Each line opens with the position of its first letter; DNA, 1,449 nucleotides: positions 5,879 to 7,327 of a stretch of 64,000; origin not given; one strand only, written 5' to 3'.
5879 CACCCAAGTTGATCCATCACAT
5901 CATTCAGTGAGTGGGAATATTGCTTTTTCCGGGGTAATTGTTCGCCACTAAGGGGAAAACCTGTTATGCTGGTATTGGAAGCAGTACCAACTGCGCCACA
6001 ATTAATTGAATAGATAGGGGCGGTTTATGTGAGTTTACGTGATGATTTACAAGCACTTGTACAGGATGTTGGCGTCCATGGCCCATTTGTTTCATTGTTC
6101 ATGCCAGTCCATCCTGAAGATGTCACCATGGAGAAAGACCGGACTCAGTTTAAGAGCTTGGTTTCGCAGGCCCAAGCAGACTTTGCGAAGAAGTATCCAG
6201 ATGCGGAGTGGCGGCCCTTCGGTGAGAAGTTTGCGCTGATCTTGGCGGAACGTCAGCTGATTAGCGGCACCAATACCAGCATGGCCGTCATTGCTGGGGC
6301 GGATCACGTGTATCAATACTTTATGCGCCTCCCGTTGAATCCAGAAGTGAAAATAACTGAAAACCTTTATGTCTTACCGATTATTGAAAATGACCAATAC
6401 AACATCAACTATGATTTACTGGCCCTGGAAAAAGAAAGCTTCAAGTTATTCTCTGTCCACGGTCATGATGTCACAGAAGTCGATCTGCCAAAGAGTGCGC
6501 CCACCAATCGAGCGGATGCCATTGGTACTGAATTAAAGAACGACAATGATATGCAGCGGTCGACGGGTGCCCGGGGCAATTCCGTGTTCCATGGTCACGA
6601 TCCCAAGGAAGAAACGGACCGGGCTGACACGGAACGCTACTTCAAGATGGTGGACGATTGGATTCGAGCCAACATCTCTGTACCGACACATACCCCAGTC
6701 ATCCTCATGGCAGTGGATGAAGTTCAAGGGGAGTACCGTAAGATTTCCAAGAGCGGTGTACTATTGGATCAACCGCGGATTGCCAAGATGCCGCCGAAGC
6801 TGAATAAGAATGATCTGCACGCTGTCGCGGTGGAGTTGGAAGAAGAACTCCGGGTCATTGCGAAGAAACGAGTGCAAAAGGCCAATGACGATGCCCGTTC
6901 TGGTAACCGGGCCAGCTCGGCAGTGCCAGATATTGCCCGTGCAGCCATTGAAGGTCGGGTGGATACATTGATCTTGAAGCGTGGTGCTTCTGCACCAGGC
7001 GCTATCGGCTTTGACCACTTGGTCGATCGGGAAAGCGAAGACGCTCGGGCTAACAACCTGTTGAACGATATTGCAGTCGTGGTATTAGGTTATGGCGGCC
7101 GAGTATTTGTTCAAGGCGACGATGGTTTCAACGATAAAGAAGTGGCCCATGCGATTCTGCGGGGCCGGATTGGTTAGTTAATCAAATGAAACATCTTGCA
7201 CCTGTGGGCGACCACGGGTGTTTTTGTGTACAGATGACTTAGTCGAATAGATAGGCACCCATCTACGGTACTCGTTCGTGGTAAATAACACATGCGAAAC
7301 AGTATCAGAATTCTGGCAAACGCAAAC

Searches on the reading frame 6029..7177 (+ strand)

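Call 42: search_protein_families(library=pfam, proteins=[window:6029-7177:+], max_evalue=0.0001)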
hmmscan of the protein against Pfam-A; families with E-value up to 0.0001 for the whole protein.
window:6029-7177:+ (382 aa): 5 families
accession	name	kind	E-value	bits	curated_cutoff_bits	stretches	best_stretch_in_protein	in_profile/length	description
PF18848.6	baeRF_family6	-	5.6e-31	108.3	27.5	1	127-270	2-146/149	Bacterial archaeo-eukaryotic release factor family 6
PF18845.6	baeRF_family3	-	7.5e-21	75.7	31.5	1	127-310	1-168/168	Bacterial archaeo-eukaryotic release factor family 3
PF18849.6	baeRF_family7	-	4.2e-19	69.6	27.2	1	128-270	1-141/144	Bacterial archaeo-eukaryotic release factor family 7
PF18851.6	baeRF_family8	-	1.7e-10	41.3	27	1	128-272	4-134/141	Bacterial archaeo-eukaryotic release factor family 8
PF18855.6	baeRF_family11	-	9e-08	33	27.2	1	130-268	6-130/139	Bacterial archaeo-eukaryotic release factor family 11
